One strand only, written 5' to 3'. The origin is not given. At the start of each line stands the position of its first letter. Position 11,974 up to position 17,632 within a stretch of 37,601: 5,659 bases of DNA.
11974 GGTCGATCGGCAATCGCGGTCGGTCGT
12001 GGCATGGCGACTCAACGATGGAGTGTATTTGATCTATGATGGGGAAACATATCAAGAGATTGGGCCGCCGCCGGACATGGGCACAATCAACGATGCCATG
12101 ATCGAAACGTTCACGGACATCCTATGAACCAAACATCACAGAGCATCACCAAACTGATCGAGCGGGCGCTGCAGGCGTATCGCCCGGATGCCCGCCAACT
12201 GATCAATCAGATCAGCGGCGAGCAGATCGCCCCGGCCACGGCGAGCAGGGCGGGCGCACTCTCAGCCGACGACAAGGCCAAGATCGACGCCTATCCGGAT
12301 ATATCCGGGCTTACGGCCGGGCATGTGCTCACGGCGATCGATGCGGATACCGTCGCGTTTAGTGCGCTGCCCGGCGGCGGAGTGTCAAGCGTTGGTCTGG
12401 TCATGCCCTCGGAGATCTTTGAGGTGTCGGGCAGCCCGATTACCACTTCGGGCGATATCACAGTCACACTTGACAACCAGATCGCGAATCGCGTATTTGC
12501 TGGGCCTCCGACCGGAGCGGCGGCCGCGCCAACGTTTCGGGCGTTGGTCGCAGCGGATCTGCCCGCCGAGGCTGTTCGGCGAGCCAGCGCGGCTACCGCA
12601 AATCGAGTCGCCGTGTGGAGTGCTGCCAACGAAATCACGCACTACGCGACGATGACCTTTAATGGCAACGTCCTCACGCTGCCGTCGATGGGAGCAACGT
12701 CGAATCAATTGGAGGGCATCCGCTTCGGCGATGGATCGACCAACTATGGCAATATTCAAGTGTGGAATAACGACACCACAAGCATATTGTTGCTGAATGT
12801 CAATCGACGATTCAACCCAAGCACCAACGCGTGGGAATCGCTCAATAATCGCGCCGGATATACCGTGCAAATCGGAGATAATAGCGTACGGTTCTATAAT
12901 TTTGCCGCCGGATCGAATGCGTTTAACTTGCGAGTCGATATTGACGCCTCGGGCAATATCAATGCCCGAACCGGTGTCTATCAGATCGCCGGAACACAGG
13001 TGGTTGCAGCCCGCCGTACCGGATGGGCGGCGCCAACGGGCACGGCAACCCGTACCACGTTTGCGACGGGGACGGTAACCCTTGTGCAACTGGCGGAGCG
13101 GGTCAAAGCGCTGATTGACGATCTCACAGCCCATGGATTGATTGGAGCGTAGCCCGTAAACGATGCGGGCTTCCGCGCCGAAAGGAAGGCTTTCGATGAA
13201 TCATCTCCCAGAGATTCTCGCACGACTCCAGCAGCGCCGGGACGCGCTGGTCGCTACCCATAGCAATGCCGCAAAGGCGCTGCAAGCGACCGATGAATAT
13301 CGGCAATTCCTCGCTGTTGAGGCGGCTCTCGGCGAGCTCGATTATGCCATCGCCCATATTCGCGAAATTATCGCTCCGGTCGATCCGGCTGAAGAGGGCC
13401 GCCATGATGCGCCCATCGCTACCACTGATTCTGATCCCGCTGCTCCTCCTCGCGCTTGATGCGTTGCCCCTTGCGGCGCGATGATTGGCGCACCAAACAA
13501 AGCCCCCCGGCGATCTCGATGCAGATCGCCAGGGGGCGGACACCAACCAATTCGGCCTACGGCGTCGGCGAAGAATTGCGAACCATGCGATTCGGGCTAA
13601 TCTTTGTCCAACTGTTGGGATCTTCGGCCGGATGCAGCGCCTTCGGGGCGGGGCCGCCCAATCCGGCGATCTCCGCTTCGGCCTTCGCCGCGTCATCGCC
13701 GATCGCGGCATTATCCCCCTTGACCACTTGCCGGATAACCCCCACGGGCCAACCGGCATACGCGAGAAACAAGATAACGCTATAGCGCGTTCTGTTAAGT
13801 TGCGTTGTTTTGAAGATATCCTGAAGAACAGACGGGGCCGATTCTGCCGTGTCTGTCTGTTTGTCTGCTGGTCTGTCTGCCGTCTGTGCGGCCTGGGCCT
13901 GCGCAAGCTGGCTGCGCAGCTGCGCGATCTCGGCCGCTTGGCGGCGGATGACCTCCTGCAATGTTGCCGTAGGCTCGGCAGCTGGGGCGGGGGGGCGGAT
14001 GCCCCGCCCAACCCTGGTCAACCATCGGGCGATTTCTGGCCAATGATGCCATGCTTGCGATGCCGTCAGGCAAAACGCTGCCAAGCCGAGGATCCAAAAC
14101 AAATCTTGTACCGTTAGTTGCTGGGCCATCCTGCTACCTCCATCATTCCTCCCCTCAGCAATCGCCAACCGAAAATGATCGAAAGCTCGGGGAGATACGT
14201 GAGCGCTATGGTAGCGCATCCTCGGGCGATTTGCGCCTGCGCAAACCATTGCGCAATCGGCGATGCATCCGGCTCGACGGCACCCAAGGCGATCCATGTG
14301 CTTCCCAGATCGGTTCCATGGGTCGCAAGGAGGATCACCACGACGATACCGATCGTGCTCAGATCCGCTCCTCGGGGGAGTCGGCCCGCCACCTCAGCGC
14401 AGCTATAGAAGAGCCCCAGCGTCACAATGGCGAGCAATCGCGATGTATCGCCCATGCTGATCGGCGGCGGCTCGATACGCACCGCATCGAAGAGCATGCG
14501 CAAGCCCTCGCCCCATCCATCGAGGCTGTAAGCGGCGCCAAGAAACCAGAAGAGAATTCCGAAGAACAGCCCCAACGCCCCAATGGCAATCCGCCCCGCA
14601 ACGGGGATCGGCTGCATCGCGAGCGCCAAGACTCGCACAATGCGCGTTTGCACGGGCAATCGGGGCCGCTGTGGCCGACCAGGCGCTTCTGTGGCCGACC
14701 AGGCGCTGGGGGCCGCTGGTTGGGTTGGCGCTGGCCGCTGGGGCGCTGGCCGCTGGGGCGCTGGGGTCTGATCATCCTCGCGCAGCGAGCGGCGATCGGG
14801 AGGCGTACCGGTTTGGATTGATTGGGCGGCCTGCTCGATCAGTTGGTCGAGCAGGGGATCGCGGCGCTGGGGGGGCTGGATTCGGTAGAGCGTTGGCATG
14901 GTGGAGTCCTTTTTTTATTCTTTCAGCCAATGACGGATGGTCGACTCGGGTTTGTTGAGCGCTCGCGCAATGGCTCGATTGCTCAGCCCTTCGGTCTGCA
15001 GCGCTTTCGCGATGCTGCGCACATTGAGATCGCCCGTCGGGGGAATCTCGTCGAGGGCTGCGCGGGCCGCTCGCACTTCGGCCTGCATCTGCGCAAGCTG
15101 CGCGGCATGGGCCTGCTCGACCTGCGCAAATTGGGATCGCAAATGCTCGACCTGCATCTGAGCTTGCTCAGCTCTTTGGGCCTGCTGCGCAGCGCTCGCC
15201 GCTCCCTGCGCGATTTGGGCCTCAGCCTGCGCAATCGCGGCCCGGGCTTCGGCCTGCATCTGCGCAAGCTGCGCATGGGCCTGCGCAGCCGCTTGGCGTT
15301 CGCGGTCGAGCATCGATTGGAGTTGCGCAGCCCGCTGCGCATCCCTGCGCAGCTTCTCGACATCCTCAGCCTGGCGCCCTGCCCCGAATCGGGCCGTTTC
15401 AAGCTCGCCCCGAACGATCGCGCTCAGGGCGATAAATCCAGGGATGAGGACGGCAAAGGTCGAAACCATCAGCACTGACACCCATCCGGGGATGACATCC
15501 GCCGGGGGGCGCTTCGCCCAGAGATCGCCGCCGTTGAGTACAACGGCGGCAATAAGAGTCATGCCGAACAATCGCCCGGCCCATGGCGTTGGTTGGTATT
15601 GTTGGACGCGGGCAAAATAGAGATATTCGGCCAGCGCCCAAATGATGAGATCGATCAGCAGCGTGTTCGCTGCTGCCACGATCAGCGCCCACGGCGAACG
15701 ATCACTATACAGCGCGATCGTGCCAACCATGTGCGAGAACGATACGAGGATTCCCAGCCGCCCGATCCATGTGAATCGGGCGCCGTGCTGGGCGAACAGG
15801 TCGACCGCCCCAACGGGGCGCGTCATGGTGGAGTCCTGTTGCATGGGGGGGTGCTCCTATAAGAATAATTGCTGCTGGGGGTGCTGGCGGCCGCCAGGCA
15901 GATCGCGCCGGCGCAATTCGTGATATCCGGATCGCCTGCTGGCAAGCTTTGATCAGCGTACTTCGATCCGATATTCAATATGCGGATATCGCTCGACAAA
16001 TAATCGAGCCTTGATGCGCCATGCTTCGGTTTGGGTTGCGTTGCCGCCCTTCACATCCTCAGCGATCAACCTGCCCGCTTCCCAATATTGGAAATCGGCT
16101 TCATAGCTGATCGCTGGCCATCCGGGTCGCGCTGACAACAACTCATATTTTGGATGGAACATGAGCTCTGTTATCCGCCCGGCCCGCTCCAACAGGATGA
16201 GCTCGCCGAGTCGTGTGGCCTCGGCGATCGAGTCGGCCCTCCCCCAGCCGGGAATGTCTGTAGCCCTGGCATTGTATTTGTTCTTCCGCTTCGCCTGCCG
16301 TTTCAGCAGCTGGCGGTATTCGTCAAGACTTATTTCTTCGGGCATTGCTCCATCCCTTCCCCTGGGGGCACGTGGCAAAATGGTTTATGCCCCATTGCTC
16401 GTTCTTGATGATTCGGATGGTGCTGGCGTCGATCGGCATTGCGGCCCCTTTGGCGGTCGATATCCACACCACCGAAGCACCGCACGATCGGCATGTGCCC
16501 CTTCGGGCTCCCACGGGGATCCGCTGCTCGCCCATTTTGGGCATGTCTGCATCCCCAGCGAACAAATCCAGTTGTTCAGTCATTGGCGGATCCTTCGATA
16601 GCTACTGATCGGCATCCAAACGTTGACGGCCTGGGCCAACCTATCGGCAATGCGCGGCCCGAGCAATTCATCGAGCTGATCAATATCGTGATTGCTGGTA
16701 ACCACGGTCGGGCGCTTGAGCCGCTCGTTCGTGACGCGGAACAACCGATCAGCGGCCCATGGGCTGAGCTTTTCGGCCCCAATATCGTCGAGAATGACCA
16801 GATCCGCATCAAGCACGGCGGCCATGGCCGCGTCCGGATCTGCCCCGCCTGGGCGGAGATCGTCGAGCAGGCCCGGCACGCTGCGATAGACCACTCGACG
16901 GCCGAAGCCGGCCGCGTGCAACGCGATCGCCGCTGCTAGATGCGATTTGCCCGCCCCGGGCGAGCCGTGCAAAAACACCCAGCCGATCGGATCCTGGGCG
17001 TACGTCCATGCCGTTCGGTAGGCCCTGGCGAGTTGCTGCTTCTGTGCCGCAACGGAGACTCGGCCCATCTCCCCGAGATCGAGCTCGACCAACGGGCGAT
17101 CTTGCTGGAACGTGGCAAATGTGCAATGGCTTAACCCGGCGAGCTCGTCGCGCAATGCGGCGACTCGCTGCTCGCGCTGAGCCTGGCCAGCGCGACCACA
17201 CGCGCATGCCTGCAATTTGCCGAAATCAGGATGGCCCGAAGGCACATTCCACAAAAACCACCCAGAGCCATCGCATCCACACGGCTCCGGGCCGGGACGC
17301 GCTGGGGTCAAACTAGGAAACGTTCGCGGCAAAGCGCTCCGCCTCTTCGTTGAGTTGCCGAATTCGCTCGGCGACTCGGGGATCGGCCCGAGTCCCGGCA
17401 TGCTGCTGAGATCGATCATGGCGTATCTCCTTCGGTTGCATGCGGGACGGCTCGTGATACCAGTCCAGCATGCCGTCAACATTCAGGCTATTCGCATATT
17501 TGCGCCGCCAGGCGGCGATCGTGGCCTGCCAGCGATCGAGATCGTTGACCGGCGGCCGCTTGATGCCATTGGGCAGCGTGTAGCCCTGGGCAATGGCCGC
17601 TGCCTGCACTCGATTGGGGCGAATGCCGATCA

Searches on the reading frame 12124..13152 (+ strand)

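Call 15: search_protein_families(library=phrogs, proteins=[window:12124-13152:+], max_evalue=0.001)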
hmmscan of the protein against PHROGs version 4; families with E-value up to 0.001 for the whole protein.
window:12124-13152:+ (342 aa): 2 families
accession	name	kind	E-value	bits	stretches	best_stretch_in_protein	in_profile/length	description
phrog_9625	-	unknown function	3e-17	62.5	1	72-149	534-611/1586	-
phrog_1219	-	tail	2.6e-06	28.3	1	283-317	158-192/233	tail needle protein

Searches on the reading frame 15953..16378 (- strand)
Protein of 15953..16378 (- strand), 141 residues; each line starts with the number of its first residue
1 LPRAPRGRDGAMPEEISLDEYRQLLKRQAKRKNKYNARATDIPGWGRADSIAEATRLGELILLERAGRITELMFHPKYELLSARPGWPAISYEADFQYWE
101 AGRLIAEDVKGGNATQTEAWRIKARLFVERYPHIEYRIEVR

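Call 63: search_protein_families(library=phrogs, proteins=[window:15953-16378:-], max_evalue=0.001)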
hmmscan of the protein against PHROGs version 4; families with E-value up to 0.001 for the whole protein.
window:15953-16378:- (141 aa): 2 families
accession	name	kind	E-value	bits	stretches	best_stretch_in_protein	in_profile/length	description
phrog_190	-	DNA, RNA and nucleotide metabolism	5.3e-23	82.8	1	22-134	165-277/338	Holliday junction resolvase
phrog_32087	-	unknown function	2.4e-05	25.5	1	87-127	14-56/67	-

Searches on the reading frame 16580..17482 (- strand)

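Call 15: search_protein_families(library=phrogs, proteins=[window:16580-17482:-], max_evalue=0.001)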
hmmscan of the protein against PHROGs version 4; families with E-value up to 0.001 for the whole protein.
window:16580-17482:- (300 aa): 4 families
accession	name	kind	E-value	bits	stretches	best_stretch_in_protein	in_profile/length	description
phrog_50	-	DNA, RNA and nucleotide metabolism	1.5e-38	134.2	1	66-297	279-511/570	DnaC-like helicase loader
phrog_3277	-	DNA, RNA and nucleotide metabolism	1.9e-20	74.3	1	169-296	13-153/168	DnaC-like helicase loader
phrog_27475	-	unknown function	7.4e-07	29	1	169-274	445-554/599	-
phrog_26922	-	DNA, RNA and nucleotide metabolism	3.6e-06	28.5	1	226-284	12-72/92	DnaC-like helicase loader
